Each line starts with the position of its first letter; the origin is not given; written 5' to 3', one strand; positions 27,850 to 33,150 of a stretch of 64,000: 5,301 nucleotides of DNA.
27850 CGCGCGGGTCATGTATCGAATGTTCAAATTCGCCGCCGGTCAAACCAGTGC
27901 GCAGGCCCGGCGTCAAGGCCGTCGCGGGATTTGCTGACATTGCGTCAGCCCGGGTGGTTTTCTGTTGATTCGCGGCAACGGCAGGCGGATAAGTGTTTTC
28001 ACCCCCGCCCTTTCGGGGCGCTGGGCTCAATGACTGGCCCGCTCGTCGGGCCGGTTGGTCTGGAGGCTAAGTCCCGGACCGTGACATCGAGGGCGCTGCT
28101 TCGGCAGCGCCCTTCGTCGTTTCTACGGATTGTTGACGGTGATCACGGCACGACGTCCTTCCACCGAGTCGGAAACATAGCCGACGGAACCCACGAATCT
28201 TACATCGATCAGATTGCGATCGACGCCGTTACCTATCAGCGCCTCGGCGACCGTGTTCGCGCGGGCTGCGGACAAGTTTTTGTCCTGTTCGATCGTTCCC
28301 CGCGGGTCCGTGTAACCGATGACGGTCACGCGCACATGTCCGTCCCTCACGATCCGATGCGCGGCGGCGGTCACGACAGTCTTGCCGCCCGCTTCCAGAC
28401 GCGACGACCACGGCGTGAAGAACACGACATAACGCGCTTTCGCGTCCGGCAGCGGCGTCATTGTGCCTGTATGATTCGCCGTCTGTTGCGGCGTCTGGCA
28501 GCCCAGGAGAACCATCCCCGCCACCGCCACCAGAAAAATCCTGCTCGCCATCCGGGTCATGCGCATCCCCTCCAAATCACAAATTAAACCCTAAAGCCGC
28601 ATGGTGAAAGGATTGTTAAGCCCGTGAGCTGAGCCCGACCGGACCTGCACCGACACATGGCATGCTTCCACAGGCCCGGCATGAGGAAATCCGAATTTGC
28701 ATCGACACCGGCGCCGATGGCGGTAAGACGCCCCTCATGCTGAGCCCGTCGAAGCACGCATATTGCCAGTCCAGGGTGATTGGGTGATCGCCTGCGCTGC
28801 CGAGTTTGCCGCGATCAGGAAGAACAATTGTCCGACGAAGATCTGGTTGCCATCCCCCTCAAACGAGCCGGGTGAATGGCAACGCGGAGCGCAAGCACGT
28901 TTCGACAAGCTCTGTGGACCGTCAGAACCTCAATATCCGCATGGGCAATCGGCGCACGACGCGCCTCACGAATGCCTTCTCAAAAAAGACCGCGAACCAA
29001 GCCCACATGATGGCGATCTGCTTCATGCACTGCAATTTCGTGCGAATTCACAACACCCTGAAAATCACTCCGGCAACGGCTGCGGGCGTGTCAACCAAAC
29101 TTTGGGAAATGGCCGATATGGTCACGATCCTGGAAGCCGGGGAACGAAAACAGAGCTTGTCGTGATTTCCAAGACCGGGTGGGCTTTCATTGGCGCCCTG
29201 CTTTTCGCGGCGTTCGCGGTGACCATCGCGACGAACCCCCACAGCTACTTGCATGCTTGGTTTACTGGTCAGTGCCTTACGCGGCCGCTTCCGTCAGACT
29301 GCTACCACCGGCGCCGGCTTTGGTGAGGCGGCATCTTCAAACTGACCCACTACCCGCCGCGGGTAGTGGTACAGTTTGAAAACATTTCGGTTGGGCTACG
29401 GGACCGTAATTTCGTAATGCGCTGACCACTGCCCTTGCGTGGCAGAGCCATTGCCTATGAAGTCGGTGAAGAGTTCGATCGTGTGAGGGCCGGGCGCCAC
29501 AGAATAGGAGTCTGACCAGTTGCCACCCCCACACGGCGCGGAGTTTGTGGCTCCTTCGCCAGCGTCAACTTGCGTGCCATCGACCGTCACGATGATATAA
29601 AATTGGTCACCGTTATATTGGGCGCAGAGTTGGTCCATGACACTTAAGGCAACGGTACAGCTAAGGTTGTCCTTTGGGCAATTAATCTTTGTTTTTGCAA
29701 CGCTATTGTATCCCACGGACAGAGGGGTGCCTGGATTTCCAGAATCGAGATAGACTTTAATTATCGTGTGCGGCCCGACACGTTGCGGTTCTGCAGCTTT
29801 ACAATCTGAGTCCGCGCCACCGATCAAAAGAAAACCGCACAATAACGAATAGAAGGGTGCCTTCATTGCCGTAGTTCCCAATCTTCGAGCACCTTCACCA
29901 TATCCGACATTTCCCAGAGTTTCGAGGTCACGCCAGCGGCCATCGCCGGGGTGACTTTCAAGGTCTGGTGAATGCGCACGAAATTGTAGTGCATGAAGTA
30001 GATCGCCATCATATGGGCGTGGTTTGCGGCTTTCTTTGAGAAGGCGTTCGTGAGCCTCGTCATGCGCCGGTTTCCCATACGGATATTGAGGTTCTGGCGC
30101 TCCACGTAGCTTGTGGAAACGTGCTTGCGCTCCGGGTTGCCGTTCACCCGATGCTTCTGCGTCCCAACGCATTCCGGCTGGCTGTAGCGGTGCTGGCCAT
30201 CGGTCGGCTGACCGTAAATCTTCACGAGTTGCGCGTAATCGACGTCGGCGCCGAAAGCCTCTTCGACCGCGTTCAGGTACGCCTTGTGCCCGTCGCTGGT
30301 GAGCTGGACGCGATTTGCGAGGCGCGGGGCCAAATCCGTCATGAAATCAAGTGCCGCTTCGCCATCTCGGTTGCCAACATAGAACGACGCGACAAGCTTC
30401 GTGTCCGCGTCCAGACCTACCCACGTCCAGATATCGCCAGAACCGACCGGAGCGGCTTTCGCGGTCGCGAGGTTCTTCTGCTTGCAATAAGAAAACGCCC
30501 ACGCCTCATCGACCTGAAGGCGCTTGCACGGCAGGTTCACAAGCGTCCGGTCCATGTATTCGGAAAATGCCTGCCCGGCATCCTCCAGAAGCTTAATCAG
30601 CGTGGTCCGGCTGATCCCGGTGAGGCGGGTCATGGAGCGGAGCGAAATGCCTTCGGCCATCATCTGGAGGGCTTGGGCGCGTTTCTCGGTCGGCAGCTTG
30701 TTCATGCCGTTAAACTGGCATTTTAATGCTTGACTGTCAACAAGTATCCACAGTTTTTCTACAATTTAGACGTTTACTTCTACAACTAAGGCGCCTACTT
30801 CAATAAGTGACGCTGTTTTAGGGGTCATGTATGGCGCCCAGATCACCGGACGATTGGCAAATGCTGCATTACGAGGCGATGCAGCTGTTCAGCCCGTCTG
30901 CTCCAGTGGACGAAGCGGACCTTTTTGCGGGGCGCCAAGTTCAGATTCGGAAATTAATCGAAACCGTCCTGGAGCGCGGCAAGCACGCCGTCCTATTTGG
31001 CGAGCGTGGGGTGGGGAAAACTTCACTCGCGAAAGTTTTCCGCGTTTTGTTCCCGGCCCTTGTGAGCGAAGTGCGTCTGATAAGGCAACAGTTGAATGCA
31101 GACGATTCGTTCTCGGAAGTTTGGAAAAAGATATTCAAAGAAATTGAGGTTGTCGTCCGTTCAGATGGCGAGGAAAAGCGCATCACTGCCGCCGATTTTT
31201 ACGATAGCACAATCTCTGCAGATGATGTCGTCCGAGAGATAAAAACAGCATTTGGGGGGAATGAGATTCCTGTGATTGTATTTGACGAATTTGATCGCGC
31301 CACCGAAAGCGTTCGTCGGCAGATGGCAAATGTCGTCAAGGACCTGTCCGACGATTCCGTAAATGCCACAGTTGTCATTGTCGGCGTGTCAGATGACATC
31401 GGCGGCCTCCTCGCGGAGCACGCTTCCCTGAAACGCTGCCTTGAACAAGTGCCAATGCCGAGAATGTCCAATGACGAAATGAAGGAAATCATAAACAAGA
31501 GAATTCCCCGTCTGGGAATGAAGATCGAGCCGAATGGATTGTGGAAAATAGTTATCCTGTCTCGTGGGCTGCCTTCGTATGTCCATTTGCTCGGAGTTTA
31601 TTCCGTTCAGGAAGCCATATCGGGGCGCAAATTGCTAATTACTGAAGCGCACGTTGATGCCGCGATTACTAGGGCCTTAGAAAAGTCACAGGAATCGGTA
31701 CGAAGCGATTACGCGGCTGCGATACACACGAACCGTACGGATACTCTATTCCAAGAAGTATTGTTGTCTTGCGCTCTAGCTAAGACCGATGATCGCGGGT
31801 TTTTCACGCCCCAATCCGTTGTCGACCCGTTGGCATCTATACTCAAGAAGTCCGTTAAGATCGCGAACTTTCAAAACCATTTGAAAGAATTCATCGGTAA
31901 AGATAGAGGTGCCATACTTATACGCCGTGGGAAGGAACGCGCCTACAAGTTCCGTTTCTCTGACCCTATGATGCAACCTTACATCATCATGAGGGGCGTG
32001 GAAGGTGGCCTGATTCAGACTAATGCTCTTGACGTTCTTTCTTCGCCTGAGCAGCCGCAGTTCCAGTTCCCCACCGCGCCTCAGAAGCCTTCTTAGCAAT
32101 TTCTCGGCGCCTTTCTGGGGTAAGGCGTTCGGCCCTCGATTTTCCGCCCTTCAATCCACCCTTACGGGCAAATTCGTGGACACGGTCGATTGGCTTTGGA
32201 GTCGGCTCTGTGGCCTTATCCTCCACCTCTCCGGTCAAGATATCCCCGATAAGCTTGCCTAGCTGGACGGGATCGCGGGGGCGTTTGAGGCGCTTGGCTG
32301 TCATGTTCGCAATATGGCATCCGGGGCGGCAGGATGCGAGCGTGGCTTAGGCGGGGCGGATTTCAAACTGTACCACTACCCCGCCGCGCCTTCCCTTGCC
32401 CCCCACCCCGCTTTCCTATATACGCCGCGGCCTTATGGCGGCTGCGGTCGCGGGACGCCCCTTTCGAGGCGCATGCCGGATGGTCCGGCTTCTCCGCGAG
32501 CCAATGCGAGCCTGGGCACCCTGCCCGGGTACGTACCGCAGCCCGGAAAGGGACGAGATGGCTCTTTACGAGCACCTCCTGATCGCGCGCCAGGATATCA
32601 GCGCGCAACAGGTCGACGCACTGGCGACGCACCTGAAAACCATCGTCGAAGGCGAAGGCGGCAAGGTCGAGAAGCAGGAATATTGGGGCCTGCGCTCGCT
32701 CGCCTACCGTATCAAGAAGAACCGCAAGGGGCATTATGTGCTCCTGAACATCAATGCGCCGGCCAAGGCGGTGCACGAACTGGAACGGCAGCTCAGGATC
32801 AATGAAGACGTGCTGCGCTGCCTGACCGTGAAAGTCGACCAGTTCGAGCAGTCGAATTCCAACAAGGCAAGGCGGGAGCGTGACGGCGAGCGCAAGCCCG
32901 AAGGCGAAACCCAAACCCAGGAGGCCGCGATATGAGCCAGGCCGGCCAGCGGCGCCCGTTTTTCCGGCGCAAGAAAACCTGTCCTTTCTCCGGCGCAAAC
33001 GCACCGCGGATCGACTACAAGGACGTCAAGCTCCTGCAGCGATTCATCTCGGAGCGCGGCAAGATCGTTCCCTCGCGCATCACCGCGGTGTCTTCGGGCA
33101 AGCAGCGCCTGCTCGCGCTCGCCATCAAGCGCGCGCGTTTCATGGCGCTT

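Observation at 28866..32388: IS1-like elements with a swappable cargo slot translationally coupled to the transposase stop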

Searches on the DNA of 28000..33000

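Call 86: search_rna_families(source=window, start=28000, end=33000, threshold=evalue, max_evalue=0.1)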
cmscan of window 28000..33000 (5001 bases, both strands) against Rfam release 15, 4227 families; matches with E-value up to 0.1: 0.
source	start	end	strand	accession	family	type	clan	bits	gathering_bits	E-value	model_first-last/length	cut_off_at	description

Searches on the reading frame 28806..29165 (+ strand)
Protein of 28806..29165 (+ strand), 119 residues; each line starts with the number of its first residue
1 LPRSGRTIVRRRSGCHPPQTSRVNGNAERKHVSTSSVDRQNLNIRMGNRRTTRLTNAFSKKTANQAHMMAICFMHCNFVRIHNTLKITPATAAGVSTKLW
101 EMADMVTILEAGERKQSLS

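Call 5: search_protein_families(library=pfam, proteins=[window:28806-29165:+], max_evalue=0.1)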
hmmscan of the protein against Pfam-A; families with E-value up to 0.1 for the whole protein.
window:28806-29165:+ (119 aa): 0 families

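Call 46: find_related_loci(query=window:28869-29162:+, collection=metagenome_contigs, flank=3500)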
Query seq(98 aa) (98 aa) in metagenome_contigs; peptide patterns used: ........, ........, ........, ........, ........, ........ (x = any residue, [..] = any of these).
310 stretches matched a pattern; 214 encode a relative of the query (tblastn E <= 1e-3); the best 80 are kept; 80 distinct loci.
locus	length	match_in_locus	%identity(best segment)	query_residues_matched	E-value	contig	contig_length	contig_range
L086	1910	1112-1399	77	1-96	1e-47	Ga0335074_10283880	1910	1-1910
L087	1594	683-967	77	1-95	2e-47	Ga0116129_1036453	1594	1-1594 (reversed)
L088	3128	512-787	76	1-92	9e-46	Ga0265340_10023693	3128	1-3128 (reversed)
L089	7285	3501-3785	76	1-95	6e-46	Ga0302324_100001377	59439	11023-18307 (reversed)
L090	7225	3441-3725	76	1-95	6e-46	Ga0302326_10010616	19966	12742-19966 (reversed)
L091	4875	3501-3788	74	1-96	9e-46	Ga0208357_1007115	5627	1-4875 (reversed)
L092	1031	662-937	77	1-92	4e-48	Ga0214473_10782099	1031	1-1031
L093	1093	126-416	73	1-97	1e-47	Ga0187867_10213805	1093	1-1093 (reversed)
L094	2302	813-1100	74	1-96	5e-46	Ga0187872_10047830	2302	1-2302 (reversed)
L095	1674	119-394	77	1-92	2e-46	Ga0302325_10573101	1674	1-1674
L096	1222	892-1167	77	1-92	2e-47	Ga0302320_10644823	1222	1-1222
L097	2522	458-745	74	1-96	8e-46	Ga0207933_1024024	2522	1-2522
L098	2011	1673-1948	77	1-92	3e-46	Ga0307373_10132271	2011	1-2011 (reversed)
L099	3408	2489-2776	74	1-96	2e-45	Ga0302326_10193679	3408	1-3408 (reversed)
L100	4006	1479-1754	76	1-92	2e-45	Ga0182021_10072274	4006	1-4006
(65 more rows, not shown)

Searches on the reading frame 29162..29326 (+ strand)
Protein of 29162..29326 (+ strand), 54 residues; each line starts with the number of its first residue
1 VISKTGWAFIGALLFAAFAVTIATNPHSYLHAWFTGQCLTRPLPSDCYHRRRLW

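Call 5: search_protein_families(library=pfam, proteins=[window:29162-29326:+], max_evalue=0.1)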
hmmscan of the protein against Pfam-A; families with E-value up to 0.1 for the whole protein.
window:29162-29326:+ (54 aa): 0 families

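Call 6: search_protein_families(library=ncbifam, proteins=[window:29162-29326:+], max_evalue=0.1)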
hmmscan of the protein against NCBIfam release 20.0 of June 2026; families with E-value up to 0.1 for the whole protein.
window:29162-29326:+ (54 aa): 0 families

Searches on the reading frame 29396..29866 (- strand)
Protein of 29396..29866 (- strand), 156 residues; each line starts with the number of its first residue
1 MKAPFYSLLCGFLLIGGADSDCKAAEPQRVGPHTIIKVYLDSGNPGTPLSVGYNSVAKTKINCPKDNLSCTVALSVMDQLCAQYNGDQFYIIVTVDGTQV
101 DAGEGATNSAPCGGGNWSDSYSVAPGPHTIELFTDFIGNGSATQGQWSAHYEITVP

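Call 5: search_protein_families(library=pfam, proteins=[window:29396-29866:-], max_evalue=0.1)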
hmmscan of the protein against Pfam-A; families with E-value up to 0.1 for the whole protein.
window:29396-29866:- (156 aa): 0 families

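Call 6: search_protein_families(library=ncbifam, proteins=[window:29396-29866:-], max_evalue=0.1)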
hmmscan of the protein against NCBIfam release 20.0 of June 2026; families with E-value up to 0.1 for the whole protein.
window:29396-29866:- (156 aa): 0 families

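Call 56: find_homologous_proteins(query=window:29396-29866:-, max_evalue=0.001)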
Query window:29396-29866:- (156 aa): 2 proteins with E <= 0.001 among 7 candidates.
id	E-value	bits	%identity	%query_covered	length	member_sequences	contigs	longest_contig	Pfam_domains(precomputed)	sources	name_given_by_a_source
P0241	5.5e-103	360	100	100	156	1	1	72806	-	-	-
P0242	1.2e-37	147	50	98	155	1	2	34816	-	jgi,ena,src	-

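Call 57: find_encoding_contigs(protein=P0242, flank=4000, max_places=4)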
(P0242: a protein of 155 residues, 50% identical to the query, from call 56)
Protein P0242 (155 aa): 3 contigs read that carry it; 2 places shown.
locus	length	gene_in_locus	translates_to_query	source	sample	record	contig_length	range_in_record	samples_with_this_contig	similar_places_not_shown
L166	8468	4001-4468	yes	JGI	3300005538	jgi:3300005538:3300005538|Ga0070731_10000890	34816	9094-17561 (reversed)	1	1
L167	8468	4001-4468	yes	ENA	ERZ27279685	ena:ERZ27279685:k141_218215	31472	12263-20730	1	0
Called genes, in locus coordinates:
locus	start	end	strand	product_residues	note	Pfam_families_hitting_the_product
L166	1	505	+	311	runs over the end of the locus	PF13493:DUF4118, PF07536:HWE_HK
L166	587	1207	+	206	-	PF01914:MarC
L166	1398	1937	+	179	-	-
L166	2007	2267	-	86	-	PF02604:PhdYeFM_antitox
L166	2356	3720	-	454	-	PF07690:MFS_1, PF00854:PTR2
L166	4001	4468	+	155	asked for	-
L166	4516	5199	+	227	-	-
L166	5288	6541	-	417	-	PF00266:Aminotran_5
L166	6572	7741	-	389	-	PF09360:zf-CDGSH, PF02311:AraC_binding (faint), PF07883:Cupin_2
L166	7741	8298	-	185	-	PF07366:SnoaL (weak), PF12680:SnoaL_2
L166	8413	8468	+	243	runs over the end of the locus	PF00106:adh_short, PF08659:KR (weak), PF13561:adh_short_C2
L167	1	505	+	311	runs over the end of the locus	PF13493:DUF4118, PF07536:HWE_HK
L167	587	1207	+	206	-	PF01914:MarC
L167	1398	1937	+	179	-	-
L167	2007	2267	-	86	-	PF02604:PhdYeFM_antitox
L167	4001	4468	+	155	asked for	-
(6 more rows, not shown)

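Call 65: search_protein_families(library=padloc, max_evalue=0.001, proteins=[window:29396-29866:-])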
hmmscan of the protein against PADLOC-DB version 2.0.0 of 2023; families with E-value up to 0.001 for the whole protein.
window:29396-29866:- (156 aa): 0 families
